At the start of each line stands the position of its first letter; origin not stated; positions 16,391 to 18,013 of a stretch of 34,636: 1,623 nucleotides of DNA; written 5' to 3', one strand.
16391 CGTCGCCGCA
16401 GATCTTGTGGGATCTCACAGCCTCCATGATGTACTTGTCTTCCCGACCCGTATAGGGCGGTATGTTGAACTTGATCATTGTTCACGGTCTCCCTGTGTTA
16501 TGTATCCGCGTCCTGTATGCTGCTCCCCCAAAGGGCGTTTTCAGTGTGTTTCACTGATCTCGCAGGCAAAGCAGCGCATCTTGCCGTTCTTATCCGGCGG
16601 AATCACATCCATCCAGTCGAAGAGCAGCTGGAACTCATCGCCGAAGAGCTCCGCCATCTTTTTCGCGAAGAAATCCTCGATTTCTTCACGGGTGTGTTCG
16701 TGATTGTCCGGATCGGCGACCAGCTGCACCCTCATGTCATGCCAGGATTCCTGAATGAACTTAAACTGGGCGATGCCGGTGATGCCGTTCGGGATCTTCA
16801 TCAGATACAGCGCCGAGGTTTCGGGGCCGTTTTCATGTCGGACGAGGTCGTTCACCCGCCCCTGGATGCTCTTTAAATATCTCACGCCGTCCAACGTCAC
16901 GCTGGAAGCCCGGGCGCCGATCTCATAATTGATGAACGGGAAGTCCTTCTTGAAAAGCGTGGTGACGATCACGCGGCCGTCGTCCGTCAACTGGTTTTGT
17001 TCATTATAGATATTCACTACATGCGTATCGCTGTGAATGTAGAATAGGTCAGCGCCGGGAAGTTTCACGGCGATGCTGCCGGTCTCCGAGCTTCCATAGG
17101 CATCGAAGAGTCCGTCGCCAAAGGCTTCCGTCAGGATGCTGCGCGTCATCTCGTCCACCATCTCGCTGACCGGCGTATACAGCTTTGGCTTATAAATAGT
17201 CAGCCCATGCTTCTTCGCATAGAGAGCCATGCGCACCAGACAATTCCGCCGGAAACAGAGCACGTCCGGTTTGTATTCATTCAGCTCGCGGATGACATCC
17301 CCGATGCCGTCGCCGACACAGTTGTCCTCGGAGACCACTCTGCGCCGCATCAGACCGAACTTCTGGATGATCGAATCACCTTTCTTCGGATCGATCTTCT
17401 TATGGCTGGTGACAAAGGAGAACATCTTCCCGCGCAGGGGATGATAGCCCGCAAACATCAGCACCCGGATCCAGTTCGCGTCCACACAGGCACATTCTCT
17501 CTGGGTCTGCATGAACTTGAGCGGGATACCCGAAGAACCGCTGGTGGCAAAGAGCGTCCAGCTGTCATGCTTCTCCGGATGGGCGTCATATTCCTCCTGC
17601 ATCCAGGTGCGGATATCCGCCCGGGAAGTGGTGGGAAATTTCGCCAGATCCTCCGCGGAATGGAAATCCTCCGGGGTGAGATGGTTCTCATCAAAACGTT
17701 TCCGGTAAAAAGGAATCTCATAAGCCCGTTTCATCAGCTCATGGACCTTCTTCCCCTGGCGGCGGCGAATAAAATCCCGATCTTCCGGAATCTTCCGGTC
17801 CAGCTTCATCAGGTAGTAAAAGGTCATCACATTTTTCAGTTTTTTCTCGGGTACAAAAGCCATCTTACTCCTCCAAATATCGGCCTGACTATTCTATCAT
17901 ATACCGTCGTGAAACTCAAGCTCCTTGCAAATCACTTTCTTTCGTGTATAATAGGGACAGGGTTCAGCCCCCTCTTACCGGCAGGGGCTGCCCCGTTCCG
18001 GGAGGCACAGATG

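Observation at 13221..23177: Arn-like lipid-carrier glycosylation locus in a Gram-positive: aminotransferase + Und-P glycosyltransferase + flippase + YfhO, with two extra amide-forming ligases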

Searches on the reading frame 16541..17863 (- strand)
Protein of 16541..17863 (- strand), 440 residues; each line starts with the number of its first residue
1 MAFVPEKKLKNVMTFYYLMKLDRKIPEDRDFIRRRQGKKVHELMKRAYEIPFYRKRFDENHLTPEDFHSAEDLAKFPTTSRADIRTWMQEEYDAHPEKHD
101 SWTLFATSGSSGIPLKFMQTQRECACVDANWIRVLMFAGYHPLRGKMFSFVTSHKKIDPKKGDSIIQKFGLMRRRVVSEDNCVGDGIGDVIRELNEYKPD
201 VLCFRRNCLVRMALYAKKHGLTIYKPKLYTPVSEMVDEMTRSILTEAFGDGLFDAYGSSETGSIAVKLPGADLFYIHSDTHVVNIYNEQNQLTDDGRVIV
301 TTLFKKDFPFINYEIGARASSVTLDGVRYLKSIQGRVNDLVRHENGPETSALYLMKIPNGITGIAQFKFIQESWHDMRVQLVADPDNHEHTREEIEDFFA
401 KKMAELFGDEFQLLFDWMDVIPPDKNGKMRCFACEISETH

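Call 4: search_protein_families(library=pfam, proteins=[window:16541-17863:-])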
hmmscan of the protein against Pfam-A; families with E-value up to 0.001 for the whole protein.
window:16541-17863:- (440 aa): 0 families

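Call 5: search_protein_families(library=ncbifam, proteins=[window:16541-17863:-])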
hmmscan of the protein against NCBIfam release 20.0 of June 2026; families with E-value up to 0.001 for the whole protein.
window:16541-17863:- (440 aa): 7 families
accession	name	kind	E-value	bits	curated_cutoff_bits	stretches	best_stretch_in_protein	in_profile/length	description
TIGR02155.1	PA_CoA_ligase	equivalog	1.3e-15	56.8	646.3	1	30-136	6-112/422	phenylacetate--CoA ligase PaaK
NF041878.1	paak_haloarch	equivalog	2e-13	49.7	700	1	28-140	9-121/427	phenylacetate--CoA ligase PaaK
NF045666.1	DVU1553_fam_AMP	equivalog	2.8e-13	49.6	300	1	25-320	16-309/331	DVU_1553 family AMP-dependent CoA ligase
TIGR03335.1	F390_ftsA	equivalog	3.2e-12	45.9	458.7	1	48-305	30-288/445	coenzyme F390 synthetase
NF053551.1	FlxY_rubin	equivalog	4.4e-12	45.5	520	1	31-343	8-329/424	flexirubin biosynthesis putative acyl-CoA ligase FlxY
TIGR02304.1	aden_form_hyp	equivalog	8e-06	25.1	251.9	1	187-402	176-397/430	F390 synthetase-related protein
NF041217.1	BagE_FevW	exception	0.00013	21.1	800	0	234-315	202-285/424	bagremycin/ferroverdin synthetase BagE/FevW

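Call 13: find_encoding_contigs(protein=window:16541-17863:-, flank=10000, max_places=6)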
Protein window:16541-17863:- (440 aa): no gene with exactly this product is on record in the collection.

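Call 14: search_protein_families(library=pfam, proteins=[window:16541-17863:-], max_evalue=10)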
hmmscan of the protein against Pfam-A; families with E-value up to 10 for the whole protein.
window:16541-17863:- (440 aa): 0 families

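Call 15: find_homologous_proteins(query=window:16541-17863:-)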
Query window:16541-17863:- (440 aa): 348 proteins with E <= 0.001 among 5470 candidates; the best 120 are listed.
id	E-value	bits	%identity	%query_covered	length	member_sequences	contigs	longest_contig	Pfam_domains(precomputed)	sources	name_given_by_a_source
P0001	2.0e-288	974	93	100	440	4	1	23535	PF27533.1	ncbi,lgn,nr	ncbi:MAG: hypothetical protein LUE23_06550 [Lachnospiraceae bacterium]|nr:hypothetical protein [Lach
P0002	1.5e-255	866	83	100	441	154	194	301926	PF27533.1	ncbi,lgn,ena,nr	ncbi:MAG: phenylacetate--CoA ligase family protein [Dorea sp.]|nr:phenylacetate--CoA ligase family p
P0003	1.2e-253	860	82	100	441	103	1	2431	PF27533.1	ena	-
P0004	1.2e-247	840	79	99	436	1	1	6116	PF27533.1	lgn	-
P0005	4.6e-242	822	81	100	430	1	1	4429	PF27533.1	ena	-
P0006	5.8e-239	811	78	100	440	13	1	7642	PF27533.1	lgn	-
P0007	2.2e-236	803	78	99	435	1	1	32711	PF27533.1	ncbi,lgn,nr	ncbi:MAG: hypothetical protein Q4C50_07105 [Eubacteriales bacterium]|nr:hypothetical protein [Eubact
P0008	9.2e-235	798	76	99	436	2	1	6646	PF27533.1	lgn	-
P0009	9.5e-231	784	75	99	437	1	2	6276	PF27533.1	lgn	-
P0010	1.4e-230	784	76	97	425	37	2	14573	PF27533.1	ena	-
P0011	8.5e-230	781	74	100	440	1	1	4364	PF27533.1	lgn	-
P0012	1.2e-229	781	75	99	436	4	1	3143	PF27533.1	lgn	-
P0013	3.1e-229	779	73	99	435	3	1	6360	PF27533.1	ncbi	-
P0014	4.5e-228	775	74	99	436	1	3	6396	PF27533.1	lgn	-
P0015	4.6e-228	775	74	99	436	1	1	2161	PF27533.1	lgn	-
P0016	2.6e-226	770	73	100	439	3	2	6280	PF27533.1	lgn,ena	-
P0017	1.1e-224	764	72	99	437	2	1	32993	PF27533.1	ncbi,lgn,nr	ncbi:MAG: hypothetical protein Q4B57_05880 [Eubacteriales bacterium]|nr:hypothetical protein [Eubact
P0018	3.5e-219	746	95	77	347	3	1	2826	PF27533.1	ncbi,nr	ncbi:MAG: hypothetical protein LUC27_04150, partial [Lachnospiraceae bacterium]|nr:hypothetical prot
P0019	1.5e-211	721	68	99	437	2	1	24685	PF27533.1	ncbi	-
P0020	2.0e-198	678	63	100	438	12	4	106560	PF27533.1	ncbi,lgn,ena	-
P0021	2.3e-194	664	63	99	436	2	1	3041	PF27533.1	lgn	-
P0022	5.3e-194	663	62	99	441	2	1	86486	PF27533.1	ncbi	-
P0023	3.2e-193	661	64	99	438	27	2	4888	PF27533.1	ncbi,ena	-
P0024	4.0e-192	657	64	98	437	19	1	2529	PF27533.1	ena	-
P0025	2.4e-191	654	62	99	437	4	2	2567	PF27533.1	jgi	-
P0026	3.4e-191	654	64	98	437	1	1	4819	PF27533.1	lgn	-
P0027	7.4e-191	653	62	99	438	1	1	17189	PF27533.1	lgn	-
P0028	2.9e-190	651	62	99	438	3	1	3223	PF27533.1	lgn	-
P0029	1.2e-189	649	63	99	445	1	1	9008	PF27533.1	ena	-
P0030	2.5e-189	648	62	99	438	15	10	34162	PF27533.1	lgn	-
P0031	8.3e-189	646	62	99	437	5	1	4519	PF27533.1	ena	-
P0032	8.4e-189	646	62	99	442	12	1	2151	PF27533.1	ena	-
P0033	9.1e-189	646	62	99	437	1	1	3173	PF27533.1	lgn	-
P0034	1.2e-188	646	62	98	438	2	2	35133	PF27533.1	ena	-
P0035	1.6e-188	645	62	99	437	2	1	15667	PF27533.1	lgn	-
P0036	7.5e-188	643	62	99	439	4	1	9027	PF27533.1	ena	-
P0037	2.0e-187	642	63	97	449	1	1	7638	PF27533.1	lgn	-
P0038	3.1e-187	641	62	99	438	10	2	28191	PF27533.1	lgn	-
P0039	3.3e-187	641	61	99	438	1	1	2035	PF27533.1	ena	-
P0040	9.3e-187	639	61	99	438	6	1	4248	PF27533.1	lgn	-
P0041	1.5e-186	639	62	98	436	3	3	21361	PF27533.1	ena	-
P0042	5.3e-186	637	60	99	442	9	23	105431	PF27533.1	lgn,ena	-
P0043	7.6e-186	636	62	98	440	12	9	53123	PF27533.1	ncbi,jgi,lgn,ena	jgi:phenylacetate-CoA ligase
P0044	1.1e-185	636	62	98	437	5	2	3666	PF27533.1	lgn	-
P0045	2.1e-185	635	62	99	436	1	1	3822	PF27533.1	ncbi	-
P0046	6.0e-185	633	61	98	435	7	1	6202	PF27533.1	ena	-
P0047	7.2e-185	633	62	99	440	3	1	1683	PF27533.1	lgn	-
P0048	7.6e-185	633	60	100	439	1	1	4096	PF27533.1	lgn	-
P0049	7.8e-185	633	61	98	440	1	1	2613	PF27533.1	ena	-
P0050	8.7e-185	633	60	100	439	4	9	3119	PF27533.1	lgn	-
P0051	1.5e-184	632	60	99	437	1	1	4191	PF27533.1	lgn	-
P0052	2.2e-184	632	61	98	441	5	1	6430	PF27533.1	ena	-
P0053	2.5e-184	631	60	99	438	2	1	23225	PF27533.1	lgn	-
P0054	3.3e-184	631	61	98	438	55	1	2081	PF27533.1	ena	-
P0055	3.9e-184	631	62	98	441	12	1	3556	PF27533.1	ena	-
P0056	4.8e-184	630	59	100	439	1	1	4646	PF27533.1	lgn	-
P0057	5.3e-184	630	59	100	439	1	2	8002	PF27533.1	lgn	-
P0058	5.6e-184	630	60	98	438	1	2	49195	PF27533.1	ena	-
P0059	5.7e-184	630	59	100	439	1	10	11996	PF27533.1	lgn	-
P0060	1.4e-183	629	60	99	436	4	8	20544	PF27533.1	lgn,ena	-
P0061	1.5e-183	629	61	99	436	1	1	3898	PF27533.1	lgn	-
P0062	1.6e-183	629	60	98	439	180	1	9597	PF27533.1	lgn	-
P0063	1.6e-183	629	60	99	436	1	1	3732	PF27533.1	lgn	-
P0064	1.8e-183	628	59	100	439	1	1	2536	PF27533.1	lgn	-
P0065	2.3e-183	628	61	100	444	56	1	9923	PF27533.1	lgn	-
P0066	2.3e-183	628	60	99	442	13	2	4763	PF27533.1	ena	-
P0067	3.1e-183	628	59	100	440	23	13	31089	PF27533.1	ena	-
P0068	5.0e-183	627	61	98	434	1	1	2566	PF27533.1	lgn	-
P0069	5.1e-183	627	60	99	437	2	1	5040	PF27533.1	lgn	-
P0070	7.2e-183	627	61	98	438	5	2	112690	PF27533.1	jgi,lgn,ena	-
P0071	1.3e-182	626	61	98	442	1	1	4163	PF27533.1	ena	-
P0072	1.6e-182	625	60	98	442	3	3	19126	PF27533.1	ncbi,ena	-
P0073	1.6e-182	625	61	98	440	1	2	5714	PF27533.1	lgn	-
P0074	2.3e-182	625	60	98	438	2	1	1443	PF27533.1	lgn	-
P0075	7.7e-182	623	60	98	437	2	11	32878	PF27533.1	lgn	-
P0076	1.0e-181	623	60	99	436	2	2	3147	PF27533.1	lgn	-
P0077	2.0e-181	622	60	98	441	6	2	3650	PF27533.1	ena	-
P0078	2.2e-181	622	59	99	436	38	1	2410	PF27533.1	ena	-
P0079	4.1e-181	621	61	98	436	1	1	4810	PF27533.1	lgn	-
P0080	7.1e-181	620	60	98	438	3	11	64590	PF27533.1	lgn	-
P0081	2.8e-180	618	61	98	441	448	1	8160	PF27533.1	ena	-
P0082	2.8e-180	618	60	98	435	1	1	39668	PF27533.1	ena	-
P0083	3.6e-180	618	59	99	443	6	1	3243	PF27533.1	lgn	-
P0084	8.1e-180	616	58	98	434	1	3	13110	PF27533.1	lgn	-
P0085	9.5e-180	616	59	99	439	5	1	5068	PF27533.1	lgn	-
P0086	1.0e-179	616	61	98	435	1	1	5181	PF27533.1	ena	-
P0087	1.4e-179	616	61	98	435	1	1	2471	PF27533.1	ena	-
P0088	2.0e-179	615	58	100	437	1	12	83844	PF27533.1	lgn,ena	-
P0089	2.1e-179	615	58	100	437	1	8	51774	PF27533.1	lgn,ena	-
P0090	2.5e-179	615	58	99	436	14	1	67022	PF27533.1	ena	-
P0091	2.7e-179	615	58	99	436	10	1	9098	PF27533.1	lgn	-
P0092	2.9e-179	615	58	100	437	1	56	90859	PF27533.1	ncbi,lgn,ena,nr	ncbi:MAG: hypothetical protein MR871_03675 [Lachnospiraceae bacterium]|nr:hypothetical protein [Lach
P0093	3.9e-179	614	58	100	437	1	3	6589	PF27533.1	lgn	-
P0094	4.1e-179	614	61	96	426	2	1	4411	PF27533.1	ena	-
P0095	5.0e-179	614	58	100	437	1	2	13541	PF27533.1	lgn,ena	-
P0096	5.2e-179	614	59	99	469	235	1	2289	PF27533.1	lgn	-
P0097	5.4e-179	614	58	100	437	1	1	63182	PF27533.1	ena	-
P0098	5.5e-179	614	58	98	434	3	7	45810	PF27533.1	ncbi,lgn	-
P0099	5.6e-179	614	58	100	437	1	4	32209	PF27533.1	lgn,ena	-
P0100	6.2e-179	614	60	97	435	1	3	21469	PF27533.1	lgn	-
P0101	7.3e-179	613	58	100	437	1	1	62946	PF27533.1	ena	-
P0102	7.4e-179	613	58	100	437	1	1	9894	PF27533.1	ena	-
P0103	7.6e-179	613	58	100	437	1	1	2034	PF27533.1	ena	-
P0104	7.6e-179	613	58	100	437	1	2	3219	PF27533.1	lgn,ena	-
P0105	9.4e-179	613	60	98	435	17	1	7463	PF27533.1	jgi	-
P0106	9.6e-179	613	58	99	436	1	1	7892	PF27533.1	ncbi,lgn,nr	ncbi:MAG: hypothetical protein SOX32_08640 [Candidatus Choladocola sp.]|nr:hypothetical protein [Can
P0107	9.9e-179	613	58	100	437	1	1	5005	PF27533.1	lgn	-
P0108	1.0e-178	613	58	100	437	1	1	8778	PF27533.1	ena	-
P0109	1.0e-178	613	58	100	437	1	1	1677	PF27533.1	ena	-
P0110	1.0e-178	613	59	98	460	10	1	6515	PF27533.1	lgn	-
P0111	1.0e-178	613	60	97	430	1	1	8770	PF27533.1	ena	-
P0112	1.1e-178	613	58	100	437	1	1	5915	PF27533.1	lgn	-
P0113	1.1e-178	613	58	100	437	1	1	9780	PF27533.1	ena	-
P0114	1.3e-178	612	58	100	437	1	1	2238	PF27533.1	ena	-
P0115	1.4e-178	612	58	100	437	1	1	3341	PF27533.1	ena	-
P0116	1.6e-178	612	59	100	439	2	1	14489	PF27533.1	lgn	-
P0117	1.7e-178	612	58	99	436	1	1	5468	PF27533.1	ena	-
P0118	1.9e-178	612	58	100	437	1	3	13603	PF27533.1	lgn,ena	-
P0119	1.9e-178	612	58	100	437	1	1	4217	PF27533.1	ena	-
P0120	2.2e-178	612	59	98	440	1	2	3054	PF27533.1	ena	-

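Call 16: find_encoding_contigs(protein=P0002, flank=10000, max_places=3)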
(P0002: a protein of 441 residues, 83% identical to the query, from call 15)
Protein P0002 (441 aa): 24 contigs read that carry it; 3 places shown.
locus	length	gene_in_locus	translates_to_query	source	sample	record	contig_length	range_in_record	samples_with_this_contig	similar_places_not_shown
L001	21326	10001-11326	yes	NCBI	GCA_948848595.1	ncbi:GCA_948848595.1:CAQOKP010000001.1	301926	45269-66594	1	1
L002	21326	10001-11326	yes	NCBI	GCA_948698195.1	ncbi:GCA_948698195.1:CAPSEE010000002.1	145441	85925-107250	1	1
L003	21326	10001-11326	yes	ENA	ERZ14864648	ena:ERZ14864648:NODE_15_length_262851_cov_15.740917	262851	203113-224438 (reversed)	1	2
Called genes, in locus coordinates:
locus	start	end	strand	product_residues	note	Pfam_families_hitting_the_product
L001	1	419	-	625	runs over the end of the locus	PF01183:Glyco_hydro_25, PF21910:GH85_C (faint), PF25833:Fn3_SaeA_3rd (faint), PF08239:SH3_3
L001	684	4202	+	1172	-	PF09586:YfhO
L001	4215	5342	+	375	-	PF00155:Aminotran_1_2, PF01041:DegT_DnrJ_EryC1, PF00266:Aminotran_5 (weak)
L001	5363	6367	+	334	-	PF00535:Glycos_transf_2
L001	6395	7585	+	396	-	PF01071:GARS_A, PF02655:ATP-grasp_3, PF07478:Dala_Dala_lig_C (faint), PF13535:ATP-grasp_4, PF18603:LAL_C2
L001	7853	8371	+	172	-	PF13958:ToxN_toxin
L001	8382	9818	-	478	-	PF01943:Polysacc_synt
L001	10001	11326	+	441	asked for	PF27533:CapK_C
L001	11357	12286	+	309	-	PF02558:ApbA, PF03807:F420_oxidored (faint), PF08546:ApbA_C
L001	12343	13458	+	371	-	PF01757:Acyl_transf_3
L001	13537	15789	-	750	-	PF00343:Phosphorylase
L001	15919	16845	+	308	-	PF02311:AraC_binding, PF07883:Cupin_2 (weak), PF00165:HTH_AraC, PF12833:HTH_18, PF00165:HTH_AraC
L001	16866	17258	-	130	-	PF02556:SecB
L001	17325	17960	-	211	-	-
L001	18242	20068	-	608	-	PF16656:Pur_ac_phosph_N (faint), PF25059:FN3_DSCAM-DSCAML_C (faint), PF00041:fn3, PF25833:Fn3_SaeA_3rd (faint), PF00041:fn3 (weak), PF03734:YkuD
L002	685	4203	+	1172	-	PF09586:YfhO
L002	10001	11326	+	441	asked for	PF27533:CapK_C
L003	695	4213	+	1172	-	PF09586:YfhO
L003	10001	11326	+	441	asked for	PF27533:CapK_C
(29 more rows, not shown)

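Call 17: find_encoding_contigs(protein=P0020, flank=10000, max_places=2)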
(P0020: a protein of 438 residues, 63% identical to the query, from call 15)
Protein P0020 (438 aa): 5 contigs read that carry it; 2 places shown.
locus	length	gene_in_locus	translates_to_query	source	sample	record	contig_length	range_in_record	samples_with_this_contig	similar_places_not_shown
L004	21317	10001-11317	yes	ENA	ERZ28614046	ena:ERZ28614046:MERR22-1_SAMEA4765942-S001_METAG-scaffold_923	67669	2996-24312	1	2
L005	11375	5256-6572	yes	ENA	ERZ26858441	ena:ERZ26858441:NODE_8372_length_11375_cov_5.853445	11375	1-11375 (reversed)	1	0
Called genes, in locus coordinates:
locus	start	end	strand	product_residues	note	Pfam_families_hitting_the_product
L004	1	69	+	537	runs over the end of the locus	PF02878:PGM_PMM_I, PF02879:PGM_PMM_II, PF02880:PGM_PMM_III, PF00408:PGM_PMM_IV (weak)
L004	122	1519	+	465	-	PF03816:LytR_cpsA_psr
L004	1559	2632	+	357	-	PF01820:Dala_Dala_lig_N, PF02222:ATP-grasp (weak), PF07478:Dala_Dala_lig_C, PF02786:CPSase_L_D2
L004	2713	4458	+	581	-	PF07973:tRNA_SAD, PF00587:tRNA-synt_2b, PF03129:HGTP_anticodon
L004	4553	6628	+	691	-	PF00149:Metallophos, PF02872:5_nucleotid_C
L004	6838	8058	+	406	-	PF00535:Glycos_transf_2, PF10111:Glyco_tranf_2_2, PF13641:Glyco_tranf_2_3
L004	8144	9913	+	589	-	PF00041:fn3 (weak), PF03734:YkuD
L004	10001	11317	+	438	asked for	PF27533:CapK_C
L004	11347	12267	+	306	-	PF02558:ApbA, PF08546:ApbA_C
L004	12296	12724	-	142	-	PF04138:GtrA_DPMS_TM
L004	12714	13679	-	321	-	PF13641:Glyco_tranf_2_3, PF00535:Glycos_transf_2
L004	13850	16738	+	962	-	PF09586:YfhO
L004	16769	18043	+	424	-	-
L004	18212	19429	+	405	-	-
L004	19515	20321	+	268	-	PF01061:ABC2_membrane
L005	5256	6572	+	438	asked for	PF27533:CapK_C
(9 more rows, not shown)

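Call 18: find_encoding_contigs(protein=P0092, flank=10000, max_places=2)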
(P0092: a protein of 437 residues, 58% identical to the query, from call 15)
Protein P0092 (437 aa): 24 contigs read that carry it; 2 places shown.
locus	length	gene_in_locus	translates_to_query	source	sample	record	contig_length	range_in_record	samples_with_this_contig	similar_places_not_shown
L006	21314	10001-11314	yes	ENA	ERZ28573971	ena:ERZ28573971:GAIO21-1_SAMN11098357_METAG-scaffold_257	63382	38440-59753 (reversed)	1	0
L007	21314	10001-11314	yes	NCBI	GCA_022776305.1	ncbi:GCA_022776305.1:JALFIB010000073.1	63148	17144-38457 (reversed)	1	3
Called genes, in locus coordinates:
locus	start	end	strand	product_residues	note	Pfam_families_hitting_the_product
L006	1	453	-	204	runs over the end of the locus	PF21982:RecX_HTH1 (weak), PF02631:RecX_HTH2 (faint), PF21981:RecX_HTH3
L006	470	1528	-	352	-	PF00154:RecA_N, PF06745:ATPase (faint), PF08423:Rad51, PF21096:RecA_C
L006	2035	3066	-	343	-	PF02163:Peptidase_M50, PF13180:PDZ_2, PF17820:PDZ_6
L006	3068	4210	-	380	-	PF02670:DXP_reductoisom, PF08436:DXP_redisom_C, PF13288:DXPR_C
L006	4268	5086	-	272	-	PF01148:CTP_transf_1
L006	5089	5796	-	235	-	PF01255:Prenyltransf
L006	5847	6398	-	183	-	PF01765:RRF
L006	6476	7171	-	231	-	PF00696:AA_kinase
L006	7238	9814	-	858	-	PF00122:E1-E2_ATPase, PF00702:Hydrolase, PF08282:Hydrolase_3 (faint)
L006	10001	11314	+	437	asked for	PF27533:CapK_C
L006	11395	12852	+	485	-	PF01943:Polysacc_synt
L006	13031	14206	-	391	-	PF01071:GARS_A, PF02222:ATP-grasp (weak), PF02655:ATP-grasp_3, PF07478:Dala_Dala_lig_C (faint), PF13535:ATP-grasp_4, PF18603:LAL_C2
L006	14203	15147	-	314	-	PF00535:Glycos_transf_2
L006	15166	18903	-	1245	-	PF09586:YfhO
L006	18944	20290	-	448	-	PF03448:MgtE_N, PF00571:CBS, PF01769:MgtE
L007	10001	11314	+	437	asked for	PF27533:CapK_C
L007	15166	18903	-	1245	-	PF09586:YfhO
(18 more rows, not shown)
